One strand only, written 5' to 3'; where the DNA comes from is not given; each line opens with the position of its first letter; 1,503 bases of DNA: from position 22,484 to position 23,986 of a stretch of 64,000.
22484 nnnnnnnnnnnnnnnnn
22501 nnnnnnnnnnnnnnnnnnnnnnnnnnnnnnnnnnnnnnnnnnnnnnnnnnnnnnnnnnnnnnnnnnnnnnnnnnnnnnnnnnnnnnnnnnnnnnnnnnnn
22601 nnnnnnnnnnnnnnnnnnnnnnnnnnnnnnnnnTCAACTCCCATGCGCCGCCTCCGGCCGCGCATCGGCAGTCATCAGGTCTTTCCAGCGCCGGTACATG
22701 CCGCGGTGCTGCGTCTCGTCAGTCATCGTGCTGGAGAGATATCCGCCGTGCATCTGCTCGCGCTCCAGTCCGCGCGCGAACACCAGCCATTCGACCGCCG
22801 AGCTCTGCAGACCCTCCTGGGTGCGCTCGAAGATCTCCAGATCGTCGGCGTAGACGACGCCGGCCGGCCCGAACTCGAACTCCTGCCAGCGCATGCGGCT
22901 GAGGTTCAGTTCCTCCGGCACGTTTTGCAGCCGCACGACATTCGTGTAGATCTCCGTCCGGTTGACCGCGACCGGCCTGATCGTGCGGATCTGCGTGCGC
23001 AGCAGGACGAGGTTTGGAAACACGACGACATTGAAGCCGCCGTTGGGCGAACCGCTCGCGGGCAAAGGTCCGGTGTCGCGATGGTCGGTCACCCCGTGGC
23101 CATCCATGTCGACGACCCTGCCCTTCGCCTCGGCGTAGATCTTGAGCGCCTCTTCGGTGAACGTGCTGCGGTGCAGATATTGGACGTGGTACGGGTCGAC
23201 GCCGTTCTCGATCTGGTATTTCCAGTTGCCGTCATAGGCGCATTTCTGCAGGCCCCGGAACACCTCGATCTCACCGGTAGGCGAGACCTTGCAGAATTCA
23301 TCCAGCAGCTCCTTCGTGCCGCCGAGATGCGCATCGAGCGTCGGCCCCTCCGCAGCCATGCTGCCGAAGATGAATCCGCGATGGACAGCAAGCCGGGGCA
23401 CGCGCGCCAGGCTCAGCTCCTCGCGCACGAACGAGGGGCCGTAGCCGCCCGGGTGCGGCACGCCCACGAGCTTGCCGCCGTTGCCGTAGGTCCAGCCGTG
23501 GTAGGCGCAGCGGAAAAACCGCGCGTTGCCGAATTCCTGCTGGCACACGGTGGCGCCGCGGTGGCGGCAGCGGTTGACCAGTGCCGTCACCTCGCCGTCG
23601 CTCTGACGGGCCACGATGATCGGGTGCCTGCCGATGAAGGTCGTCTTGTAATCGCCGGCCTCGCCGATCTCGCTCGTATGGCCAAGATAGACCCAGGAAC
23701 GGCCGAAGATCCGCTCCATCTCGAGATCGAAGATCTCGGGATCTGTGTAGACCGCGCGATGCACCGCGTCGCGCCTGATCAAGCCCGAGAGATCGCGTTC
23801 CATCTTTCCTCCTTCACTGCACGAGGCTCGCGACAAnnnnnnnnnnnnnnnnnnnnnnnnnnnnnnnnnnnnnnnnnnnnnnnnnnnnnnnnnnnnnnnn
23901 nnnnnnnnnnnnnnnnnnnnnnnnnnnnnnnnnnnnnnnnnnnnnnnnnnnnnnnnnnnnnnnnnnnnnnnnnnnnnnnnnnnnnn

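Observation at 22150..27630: Mo-hydroxylase catalytic subunit without FeS/FAD subunits, co-operonic with a Rieske oxygenase without reductase or ferredoxin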

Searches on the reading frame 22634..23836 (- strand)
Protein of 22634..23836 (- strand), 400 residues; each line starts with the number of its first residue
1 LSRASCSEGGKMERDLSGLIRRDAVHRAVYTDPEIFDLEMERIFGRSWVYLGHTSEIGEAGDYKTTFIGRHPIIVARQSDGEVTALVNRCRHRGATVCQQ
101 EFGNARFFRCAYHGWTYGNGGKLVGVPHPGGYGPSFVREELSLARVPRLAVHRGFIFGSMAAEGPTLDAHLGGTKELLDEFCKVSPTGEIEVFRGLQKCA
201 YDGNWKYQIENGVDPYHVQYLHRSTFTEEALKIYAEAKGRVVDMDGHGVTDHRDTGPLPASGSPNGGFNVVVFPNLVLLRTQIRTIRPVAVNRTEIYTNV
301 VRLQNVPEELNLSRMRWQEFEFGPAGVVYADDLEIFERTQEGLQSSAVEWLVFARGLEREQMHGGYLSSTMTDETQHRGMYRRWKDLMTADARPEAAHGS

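Call 4: search_protein_families(library=pfam, proteins=[window:22634-23836:-])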
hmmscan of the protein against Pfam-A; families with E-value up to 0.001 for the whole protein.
window:22634-23836:- (400 aa): 3 families
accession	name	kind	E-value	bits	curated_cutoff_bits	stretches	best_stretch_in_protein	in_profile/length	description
PF00355.32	Rieske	-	3.7e-19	68.8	20.3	1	47-130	1-82/88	Rieske [2Fe-2S] domain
PF00848.25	Ring_hydroxyl_A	-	3.9e-16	60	24.9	1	199-389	12-207/208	Ring hydroxylating alpha subunit (catalytic domain)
PF19112.6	VanA_C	-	0.00023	21.8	23.5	1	202-254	2-53/193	Vanillate O-demethylase oxygenase C-terminal domain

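Call 17: find_related_loci(query=window:22634-23836:-, collection=genome_contigs, flank=10000)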
Query window:22634-23836:- (400 aa) in genome_contigs; peptide patterns used: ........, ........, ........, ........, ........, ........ (x = any residue, [..] = any of these).
231 stretches matched a pattern; 151 encode a relative of the query (tblastn E <= 1e-3); the best 80 are kept; 80 distinct loci.
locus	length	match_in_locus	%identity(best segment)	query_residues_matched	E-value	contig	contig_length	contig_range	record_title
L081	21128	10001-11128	66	15-390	0e+0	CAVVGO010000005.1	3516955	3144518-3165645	MAG: uncultured Alphaproteobacteria bacterium isolate MFD01716.bin.1.171 genome assembly, contig: contig_34624, whole ge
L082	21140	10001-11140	67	19-397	8e-180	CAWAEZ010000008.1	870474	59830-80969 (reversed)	MAG: uncultured Alphaproteobacteria bacterium isolate MFD09671.bin.1.162 genome assembly, contig: contig_16850, whole ge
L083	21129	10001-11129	73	12-387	6e-171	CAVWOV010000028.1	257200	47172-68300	MAG: uncultured Alphaproteobacteria bacterium isolate MFD00822.bin.1.150 genome assembly, contig: contig_45246, whole ge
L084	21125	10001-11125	65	11-385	2e-170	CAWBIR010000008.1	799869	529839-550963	MAG: uncultured Alphaproteobacteria bacterium isolate MFD05513.bin.2.72 genome assembly, contig: contig_2955, whole geno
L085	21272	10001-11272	40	16-395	3e-100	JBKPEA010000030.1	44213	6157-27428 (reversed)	MAG: Thermodesulfobacteriota bacterium isolate GB_EKS_MAG_00010 GB_EKS_000001612246, whole genome shotgun sequence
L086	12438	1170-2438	39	16-395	2e-99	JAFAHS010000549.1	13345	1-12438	MAG: Deltaproteobacteria bacterium isolate CP_BE_BS_27 BE_BS_k147_9997686, whole genome shotgun sequence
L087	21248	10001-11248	39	16-388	2e-96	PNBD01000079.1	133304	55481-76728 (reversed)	MAG: Deltaproteobacteria bacterium isolate palsa_1115 73.20111000_P3M.98_contig_7741, whole genome shotgun sequence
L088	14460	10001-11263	39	16-393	3e-95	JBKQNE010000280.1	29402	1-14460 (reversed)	MAG: Candidatus Binataceae bacterium isolate LASAr3G3H3I__bin_44 LASAr3G3H3I_000000351199, whole genome shotgun sequence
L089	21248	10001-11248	40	16-392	3e-87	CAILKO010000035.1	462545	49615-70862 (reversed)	MAG: uncultured proteobacterium isolate ErkenSummer_bin-0252 genome assembly, contig: bin-0252:35/74, whole genome shotg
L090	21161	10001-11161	39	25-388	6e-81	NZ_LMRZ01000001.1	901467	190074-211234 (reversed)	Janibacter sp. Soil728 contig_1, whole genome shotgun sequence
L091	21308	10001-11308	36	11-397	9e-80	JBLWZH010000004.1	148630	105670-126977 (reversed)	MAG: Paremcibacter sp. isolate EC02-05 C02.042.metabat.1RE.5K@4, whole genome shotgun sequence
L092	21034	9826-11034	33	25-395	2e-77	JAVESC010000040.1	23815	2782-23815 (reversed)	MAG: Advenella sp. isolate BF1_42 scaffold_3386_c1_biofilm_2017, whole genome shotgun sequence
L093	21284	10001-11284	34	15-393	7e-72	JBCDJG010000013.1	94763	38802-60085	MAG: Pseudomonadota bacterium isolate P01_H01_bin.3 k141_2235534_length_94763_cov_15.8748, whole genome shotgun sequence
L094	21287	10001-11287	35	13-389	1e-70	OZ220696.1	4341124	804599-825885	MAG: Gammaproteobacteria bacterium isolate 0e11e2d6-1b48-4829-982c-b9eef2b3ec67 genome assembly, chromosome: 1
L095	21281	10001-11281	35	16-390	2e-70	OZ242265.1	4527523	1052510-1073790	MAG: Gammaproteobacteria bacterium isolate e770b403-878d-4ab6-9ba2-f911db374a53 genome assembly, chromosome: 1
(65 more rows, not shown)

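Call 20: search_protein_families(library=pfam, proteins=[L082:3084-4061:-, L082:4299-5249:+, L082:5161-6135:+, L082:6197-6838:+, L082:6868-7716:-, L082:7713-8144:-, L082:11941-13464:+, L082:14936-15973:+, L081:14050-14910:+, L081:15092-16075:+])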
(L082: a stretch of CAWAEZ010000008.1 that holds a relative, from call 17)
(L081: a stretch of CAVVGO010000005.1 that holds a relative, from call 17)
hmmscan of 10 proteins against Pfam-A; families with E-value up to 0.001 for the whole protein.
L082:3084-4061:- (325 aa): 2 families
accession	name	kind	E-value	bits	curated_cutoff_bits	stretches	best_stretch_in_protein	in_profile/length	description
PF03466.25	LysR_substrate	-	2e-42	145.4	28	1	119-314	5-206/209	LysR substrate binding domain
PF00126.33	HTH_1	-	2.4e-17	63.1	26.6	1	31-91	1-60/60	Bacterial regulatory helix-turn-helix protein, lysR family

L082:4299-5249:+ (316 aa): 1 family
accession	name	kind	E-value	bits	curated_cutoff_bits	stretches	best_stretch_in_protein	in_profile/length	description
PF00355.32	Rieske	-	3.1e-23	81.9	20.3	1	41-124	1-84/88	Rieske [2Fe-2S] domain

L082:5161-6135:+ (324 aa): 2 families
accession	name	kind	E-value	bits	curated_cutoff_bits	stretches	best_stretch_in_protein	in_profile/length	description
PF19112.6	VanA_C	-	2.1e-18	67.6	23.5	1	142-312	6-189/193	Vanillate O-demethylase oxygenase C-terminal domain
PF19298.5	KshA_C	-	0.00089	19.8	23.3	0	112-161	9-61/207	3-Ketosteroid 9alpha-hydroxylase C-terminal domain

L082:6197-6838:+ (213 aa): 4 families
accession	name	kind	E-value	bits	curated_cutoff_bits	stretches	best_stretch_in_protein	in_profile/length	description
PF02798.26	GST_N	-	1.4e-11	45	20.9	1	2-75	3-75/76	Glutathione S-transferase, N-terminal domain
PF13409.12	GST_N_2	-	7e-10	39.8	25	1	13-75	5-68/70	Glutathione S-transferase, N-terminal domain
PF13417.12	GST_N_3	-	1e-09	39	22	1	4-79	1-72/75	Glutathione S-transferase, N-terminal domain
PF13410.11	GST_C_2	-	4e-07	30.5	24.9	1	128-192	8-69/69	Glutathione S-transferase, C-terminal domain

L082:6868-7716:- (282 aa): 7 families
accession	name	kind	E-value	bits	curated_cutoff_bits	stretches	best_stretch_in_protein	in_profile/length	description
PF00561.26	Abhydrolase_1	-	1.1e-31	110.9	25.8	1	37-271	1-245/245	alpha/beta hydrolase fold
PF12697.13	Abhydrolase_6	-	1.5e-27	98.1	26.3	1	39-274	1-214/217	Alpha/beta hydrolase family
PF12146.15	Hydrolase_4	-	2.8e-20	73.1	27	1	38-269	6-237/239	Serine aminopeptidase, S33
PF00756.26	Esterase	-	1.5e-05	25.3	22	1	105-130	117-142/251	Putative esterase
PF00975.26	Thioesterase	-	2.1e-05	25.3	26.4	1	38-140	2-107/226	Thioesterase domain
PF12695.13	Abhydrolase_5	-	0.00036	20.8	27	1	101-141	55-94/164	Alpha/beta hydrolase family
PF06028.17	DUF915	-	0.00043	20.1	22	0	93-123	93-123/255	Alpha/beta hydrolase of unknown function (DUF915)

L082:7713-8144:- (143 aa): 4 families
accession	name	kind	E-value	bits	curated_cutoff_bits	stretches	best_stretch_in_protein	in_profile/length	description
PF00903.31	Glyoxalase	-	6.8e-17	62.4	20.6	1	10-128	1-121/121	Glyoxalase/Bleomycin resistance protein/Dioxygenase superfamily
PF13669.12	Glyoxalase_4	-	1.2e-08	35.7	27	1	12-106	1-100/109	Glyoxalase/Bleomycin resistance protein/Dioxygenase superfamily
PF22677.2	Ble-like_N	-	8.9e-06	25.8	24.5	1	13-38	4-29/41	Bleomycin resistance protein-like N-terminal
PF13468.12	Glyoxalase_3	-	0.00089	19.8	25.1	0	11-37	1-27/176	Glyoxalase-like domain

L082:11941-13464:+ (507 aa): 2 families
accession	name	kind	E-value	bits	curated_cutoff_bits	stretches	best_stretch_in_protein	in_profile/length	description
PF01979.26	Amidohydro_1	-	7.8e-42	144.2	25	1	62-435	2-344/345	Amidohydrolase family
PF07969.17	Amidohydro_3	-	6.3e-16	59.3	29.7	1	188-436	223-471/472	Amidohydrolase family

L082:14936-15973:+ (345 aa): 4 families
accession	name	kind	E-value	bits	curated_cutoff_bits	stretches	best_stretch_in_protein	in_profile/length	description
PF09084.16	NMT1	-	4.4e-11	43.5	20.5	1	123-265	73-209/216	NMT1/THI5 like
PF12974.12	Phosphonate-bd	-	7e-08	32.6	27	1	71-238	28-197/242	ABC transporter, phosphonate, periplasmic substrate-binding protein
PF02621.19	VitK2_biosynth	-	0.00032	20.7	26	1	145-299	93-236/252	Menaquinone biosynthesis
PF13379.11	NMT1_2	-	0.00054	20.3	24.7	0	41-163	5-143/252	NMT1-like family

L081:14050-14910:+ (286 aa): 1 family
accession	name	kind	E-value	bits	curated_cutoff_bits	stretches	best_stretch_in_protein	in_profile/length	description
PF00528.27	BPD_transp_1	-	1.2e-19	71.2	26.4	1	106-271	1-177/184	Binding-protein-dependent transport system inner membrane component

L081:15092-16075:+ (327 aa): 2 families
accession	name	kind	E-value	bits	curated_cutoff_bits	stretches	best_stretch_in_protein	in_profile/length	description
PF09084.16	NMT1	-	2.7e-12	47.5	20.5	1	55-251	17-208/216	NMT1/THI5 like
PF12974.12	Phosphonate-bd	-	1e-11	45.1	27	1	53-207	23-188/242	ABC transporter, phosphonate, periplasmic substrate-binding protein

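Call 22: search_solved_structures(query=window:22634-23836:-, max_evalue=0.00001)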
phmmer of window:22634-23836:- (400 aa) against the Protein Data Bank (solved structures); distinct sequences matched with E-value up to 0.00001: 41.
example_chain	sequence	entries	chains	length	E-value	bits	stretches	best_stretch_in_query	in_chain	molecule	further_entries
7yls_B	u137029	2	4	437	5.8e-61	209.7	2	17-226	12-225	Rieske (2Fe-2S) domain protein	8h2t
9o71_A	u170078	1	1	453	6.9e-60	206.1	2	17-226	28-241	Phenylpropionate dioxygenase-like ring-hydroxylating dioxygenase large terminal subunit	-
9vdb_A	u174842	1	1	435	2.5e-57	197.7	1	15-227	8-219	Ring hydroxylating dioxygenase, alpha subunit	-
8k0a_A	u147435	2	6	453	4.1e-52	180.5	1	25-225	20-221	3-phenylpropionate/cinnamic acid dioxygenase subunit alpha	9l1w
2b1x_A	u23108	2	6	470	1.9e-49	171.7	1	24-226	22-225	naphthalene dioxygenase large subunit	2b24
1uli_A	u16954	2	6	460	2.2e-49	171.5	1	24-218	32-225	biphenyl dioxygenase large subunit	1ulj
4hjl_A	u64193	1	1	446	1.1e-48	169.3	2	28-238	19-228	Naphthalene 1,2-dioxygenase subunit alpha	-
1eg9_A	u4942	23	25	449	1.1e-48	169.2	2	28-238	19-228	PROTEIN (NAPHTHALENE 1,2-DIOXYGENASE ALPHA SUBUNIT) | NAPHTHALENE 1,2-DIOXYGENASE | NAPHTHALENE 1,2-DIOXYGENASE ALPHA SUBUNIT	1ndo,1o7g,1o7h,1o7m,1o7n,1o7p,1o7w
2bmo_A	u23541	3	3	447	1.9e-48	168.5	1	29-278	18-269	OXYGENASE-ALPHA NBDO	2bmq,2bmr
2hmj_A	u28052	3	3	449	1e-47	166.1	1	28-238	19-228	Naphthalene 1,2-dioxygenase alpha subunit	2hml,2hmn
3en1_A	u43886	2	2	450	1.9e-47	165.2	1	26-218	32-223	Benzene 1,2-dioxygenase subunit alpha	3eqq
5xbp_A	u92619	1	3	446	2.5e-47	164.8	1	28-226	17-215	3NT oxygenase alpha subunit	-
2yfi_A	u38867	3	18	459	6.5e-47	163.4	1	25-218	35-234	BIPHENYL DIOXYGENASE SUBUNIT ALPHA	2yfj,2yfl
5aeu_A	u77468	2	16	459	1.2e-46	162.5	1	25-218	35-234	BIPHENYL DIOXYGENASE SUBUNIT ALPHA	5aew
2xr8_A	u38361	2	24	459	2.4e-46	161.5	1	25-218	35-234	BIPHENYL DIOXYGENASE SUBUNIT ALPHA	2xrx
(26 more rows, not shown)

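Call 24: search_protein_families(library=ncbifam, proteins=[window:22634-23836:-], max_evalue=0.00001)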
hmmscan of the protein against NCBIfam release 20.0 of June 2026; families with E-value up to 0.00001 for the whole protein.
window:22634-23836:- (400 aa): 6 families
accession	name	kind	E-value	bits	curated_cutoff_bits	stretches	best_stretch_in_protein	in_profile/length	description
TIGR03229.1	benzo_1_2_benA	equivalog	2.2e-71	241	780.95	2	25-241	16-234/433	benzoate 1,2-dioxygenase large subunit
NF042946.1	3PPDioc_HcaE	equivalog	1.2e-65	222.2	830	2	22-226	13-218/450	3-phenylpropionate/cinnamic acid dioxygenase subunit alpha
TIGR03228.1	anthran_1_2_A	equivalog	1.3e-62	212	671.9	2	25-224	16-215/438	anthranilate 1,2-dioxygenase large subunit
NF041684.1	ant_diox_AndAc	equivalog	1.6e-43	148.9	750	1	25-245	23-245/418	anthranilate 1,2-dioxygenase large subunit AndAc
NF058607.1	GlBtMonoOxGbcA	equivalog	4.7e-33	114.2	670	1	26-222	34-222/420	glycine betaine monooxygenase oxygenase subunit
NF052579.1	BetMthstMoxSdmAMthl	equivalog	8.5e-10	38.1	600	1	60-134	29-102/351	4beta-methylsterol monooxygenase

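Call 33: find_related_loci(query=L083:17800-18633:-, collection=genome_contigs, flank=6000)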
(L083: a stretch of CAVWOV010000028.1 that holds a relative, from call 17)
Query L083:17800-18633:- (278 aa) in genome_contigs; peptide patterns used: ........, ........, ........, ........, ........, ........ (x = any residue, [..] = any of these).
457 stretches matched a pattern; 325 encode a relative of the query (tblastn E <= 1e-3); the best 80 are kept; 80 distinct loci.
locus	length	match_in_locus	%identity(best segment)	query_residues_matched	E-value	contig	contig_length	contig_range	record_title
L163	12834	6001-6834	100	1-278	0e+0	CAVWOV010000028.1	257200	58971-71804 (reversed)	MAG: uncultured Alphaproteobacteria bacterium isolate MFD00822.bin.1.150 genome assembly, contig: contig_45246, whole ge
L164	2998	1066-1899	80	1-278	6e-154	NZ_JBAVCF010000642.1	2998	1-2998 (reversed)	MAG: Bradyrhizobium sp. isolate MFD06055_ilm_asm_bin3 k127_147096, whole genome shotgun sequence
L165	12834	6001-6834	73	1-278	1e-133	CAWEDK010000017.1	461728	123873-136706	MAG: uncultured Alphaproteobacteria bacterium isolate MFD03066.bin.2.101 genome assembly, contig: contig_3112, whole gen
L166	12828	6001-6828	72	1-276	2e-127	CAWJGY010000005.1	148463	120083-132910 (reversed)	MAG: uncultured Alphaproteobacteria bacterium isolate MFD00392.bin.2.71 genome assembly, contig: contig_31327, whole gen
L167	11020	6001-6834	72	1-278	1e-125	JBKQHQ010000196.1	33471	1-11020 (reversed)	MAG: Xanthobacteraceae bacterium isolate BAr1A1B1C__bin_108 BAr1A1B1C_000000291618, whole genome shotgun sequence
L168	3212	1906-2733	73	1-276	3e-129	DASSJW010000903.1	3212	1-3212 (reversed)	MAG TPA_asm: Xanthobacteraceae bacterium isolate SMAG_U1125 k141_581824, whole genome shotgun sequence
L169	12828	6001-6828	72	1-276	5e-124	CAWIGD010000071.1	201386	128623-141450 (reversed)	MAG: uncultured Alphaproteobacteria bacterium isolate MFD00392.bin.2.84 genome assembly, contig: contig_9259, whole geno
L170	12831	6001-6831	70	1-277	1e-116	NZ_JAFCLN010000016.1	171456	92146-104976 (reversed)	Bradyrhizobium lablabi strain SZCCT0009 NODE_16, whole genome shotgun sequence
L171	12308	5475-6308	67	1-278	6e-115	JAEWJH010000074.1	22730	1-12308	MAG: Proteobacteria bacterium isolate OH_PBrB_143 k127_528804, whole genome shotgun sequence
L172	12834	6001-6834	67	1-278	4e-114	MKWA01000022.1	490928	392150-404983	MAG: Rhizobiales bacterium 64-17 SCNpilot_cont_500_bf_scaffold_56, whole genome shotgun sequence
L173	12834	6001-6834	66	1-278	2e-113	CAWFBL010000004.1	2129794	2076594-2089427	MAG: uncultured proteobacterium isolate MFD02416.bin.1.311 genome assembly, contig: contig_2775, whole genome shotgun se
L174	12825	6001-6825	67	1-275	1e-111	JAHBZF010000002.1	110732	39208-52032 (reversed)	MAG: Pseudolabrys sp. isolate ACE_PRO36 PRO36_2, whole genome shotgun sequence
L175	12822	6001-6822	67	1-274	6e-109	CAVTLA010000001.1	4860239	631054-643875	MAG: uncultured Alphaproteobacteria bacterium isolate MFD06714.bin.1.37 genome assembly, contig: contig_15751, whole gen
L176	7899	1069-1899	66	1-277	3e-106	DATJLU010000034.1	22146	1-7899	MAG TPA_asm: Stellaceae bacterium isolate SMAG_U14817 k141_1964876, whole genome shotgun sequence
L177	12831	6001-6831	65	1-278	6e-103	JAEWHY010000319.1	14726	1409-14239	MAG: Proteobacteria bacterium isolate OH_PBlB_84 k127_603118, whole genome shotgun sequence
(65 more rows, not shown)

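Call 49: find_related_loci(query=window:22634-23836:-, collection=metagenome_contigs, flank=10000)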
Query window:22634-23836:- (400 aa) in metagenome_contigs; peptide patterns used: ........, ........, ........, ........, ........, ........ (x = any residue, [..] = any of these).
272 stretches matched a pattern; 165 encode a relative of the query (tblastn E <= 1e-3); the best 80 are kept; 80 distinct loci.
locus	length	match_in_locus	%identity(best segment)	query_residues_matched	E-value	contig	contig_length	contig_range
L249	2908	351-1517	96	12-400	0e+0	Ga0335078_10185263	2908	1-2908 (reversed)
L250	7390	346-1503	72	12-397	0e+0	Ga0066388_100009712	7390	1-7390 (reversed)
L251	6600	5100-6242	66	12-392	0e+0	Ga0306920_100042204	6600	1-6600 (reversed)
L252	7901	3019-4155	66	12-390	1e-180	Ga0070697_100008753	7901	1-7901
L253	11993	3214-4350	66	11-389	3e-180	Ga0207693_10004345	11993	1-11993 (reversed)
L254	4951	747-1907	65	2-389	0e+0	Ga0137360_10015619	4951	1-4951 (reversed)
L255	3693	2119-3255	66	11-389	0e+0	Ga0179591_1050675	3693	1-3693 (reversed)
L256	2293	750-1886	66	11-389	0e+0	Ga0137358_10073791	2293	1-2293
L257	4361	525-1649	64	11-385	3e-176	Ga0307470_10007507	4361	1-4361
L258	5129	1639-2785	61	12-393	1e-143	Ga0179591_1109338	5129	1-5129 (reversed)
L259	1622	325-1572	42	15-388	5e-110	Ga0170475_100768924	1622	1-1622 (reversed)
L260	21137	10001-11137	66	14-392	0e+0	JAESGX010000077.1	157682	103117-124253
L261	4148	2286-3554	41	16-395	2e-102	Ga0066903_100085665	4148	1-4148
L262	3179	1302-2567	40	16-394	4e-102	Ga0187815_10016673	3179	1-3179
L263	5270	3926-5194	40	16-395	2e-98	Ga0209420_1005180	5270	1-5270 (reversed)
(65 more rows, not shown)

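Call 53: search_protein_families(library=pfam, proteins=[L253:7187-9562:+, L253:9759-10637:+, L253:10643-11116:+, L253:11165-11599:+, L250:5511-6389:-, L250:5032-5508:-, L250:3700-4530:-, L250:2289-3722:-, L253:5550-6581:-, L250:4553-5029:-])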
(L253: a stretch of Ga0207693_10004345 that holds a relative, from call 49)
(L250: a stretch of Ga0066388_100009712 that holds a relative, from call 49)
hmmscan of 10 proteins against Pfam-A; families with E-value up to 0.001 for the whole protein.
L253:7187-9562:+ (791 aa): 3 families
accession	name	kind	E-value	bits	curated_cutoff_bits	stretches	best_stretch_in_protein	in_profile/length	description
PF20256.3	MoCoBD_2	-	2.4e-80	270.5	27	1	448-720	7-283/283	Molybdopterin cofactor-binding domain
PF02738.23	MoCoBD_1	-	5.2e-78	261.9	27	1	163-408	1-244/244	Molybdopterin cofactor-binding domain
PF01315.27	Ald_Xan_dh_C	-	1.1e-25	90.5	31.3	1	24-146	1-109/110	Aldehyde oxidase and xanthine dehydrogenase, a/b hammerhead domain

L253:9759-10637:+ (292 aa): 2 families
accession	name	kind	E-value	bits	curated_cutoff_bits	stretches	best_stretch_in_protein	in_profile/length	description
PF00941.27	FAD_binding_5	-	8.9e-47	159.5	27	1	5-174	2-169/170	FAD binding domain in molybdopterin dehydrogenase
PF03450.22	CO_deh_flav_C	-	1.2e-20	74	25.5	1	182-282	2-101/102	CO dehydrogenase flavoprotein C-terminal domain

L253:10643-11116:+ (157 aa): 3 families
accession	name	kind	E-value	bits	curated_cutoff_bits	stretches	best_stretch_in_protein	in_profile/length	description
PF01799.25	Fer2_2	-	1.6e-31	108.6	30.3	1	75-148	1-75/75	[2Fe-2S] binding domain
PF00111.32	Fer2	-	2.1e-06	28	21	1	8-63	2-57/77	2Fe-2S iron-sulfur cluster binding domain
PF13085.11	Fer2_3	-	7.1e-06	26.4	27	1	40-77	51-87/107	2Fe-2S iron-sulfur cluster binding domain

L253:11165-11599:+ (144 aa): 1 family
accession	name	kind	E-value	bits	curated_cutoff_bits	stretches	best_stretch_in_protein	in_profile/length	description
PF01042.26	Ribonuc_L-PSP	-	1.8e-19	70.4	27.3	1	10-138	4-118/121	Endoribonuclease L-PSP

L250:5511-6389:- (292 aa): 2 families
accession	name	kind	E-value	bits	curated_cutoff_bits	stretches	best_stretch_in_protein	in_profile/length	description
PF00941.27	FAD_binding_5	-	4.5e-45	154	27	1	5-174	2-169/170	FAD binding domain in molybdopterin dehydrogenase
PF03450.22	CO_deh_flav_C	-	4.8e-20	72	25.5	1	182-282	2-101/102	CO dehydrogenase flavoprotein C-terminal domain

L250:5032-5508:- (158 aa): 3 families
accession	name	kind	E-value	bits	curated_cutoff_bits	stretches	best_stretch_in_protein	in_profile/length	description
PF01799.25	Fer2_2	-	9.4e-31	106.2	30.3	1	76-149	1-75/75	[2Fe-2S] binding domain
PF00111.32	Fer2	-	7e-07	29.5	21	1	10-64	3-57/77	2Fe-2S iron-sulfur cluster binding domain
PF13085.11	Fer2_3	-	7.9e-06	26.3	27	1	41-77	51-86/107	2Fe-2S iron-sulfur cluster binding domain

L250:3700-4530:- (276 aa): 0 families

L250:2289-3722:- (477 aa): 2 families
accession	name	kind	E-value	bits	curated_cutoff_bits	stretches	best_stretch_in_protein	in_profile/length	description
PF03972.19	MmgE_PrpD_N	-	5.7e-39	134.2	32.1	1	27-264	2-238/244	MmgE/PrpD N-terminal domain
PF19305.4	MmgE_PrpD_C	-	4.7e-13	49.8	32.1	1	296-457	8-172/173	MmgE/PrpD C-terminal domain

L253:5550-6581:- (343 aa): 2 families
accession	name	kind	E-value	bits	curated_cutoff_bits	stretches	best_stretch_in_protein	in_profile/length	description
PF09084.16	NMT1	-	1e-19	71.8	20.5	1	59-266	2-211/216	NMT1/THI5 like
PF13379.11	NMT1_2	-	8.1e-18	65.6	24.7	1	51-275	8-247/252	NMT1-like family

L250:4553-5029:- (158 aa): 1 family
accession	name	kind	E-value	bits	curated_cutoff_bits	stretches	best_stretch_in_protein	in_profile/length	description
PF01042.26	Ribonuc_L-PSP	-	5.9e-19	68.7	27.3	1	24-153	4-119/121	Endoribonuclease L-PSP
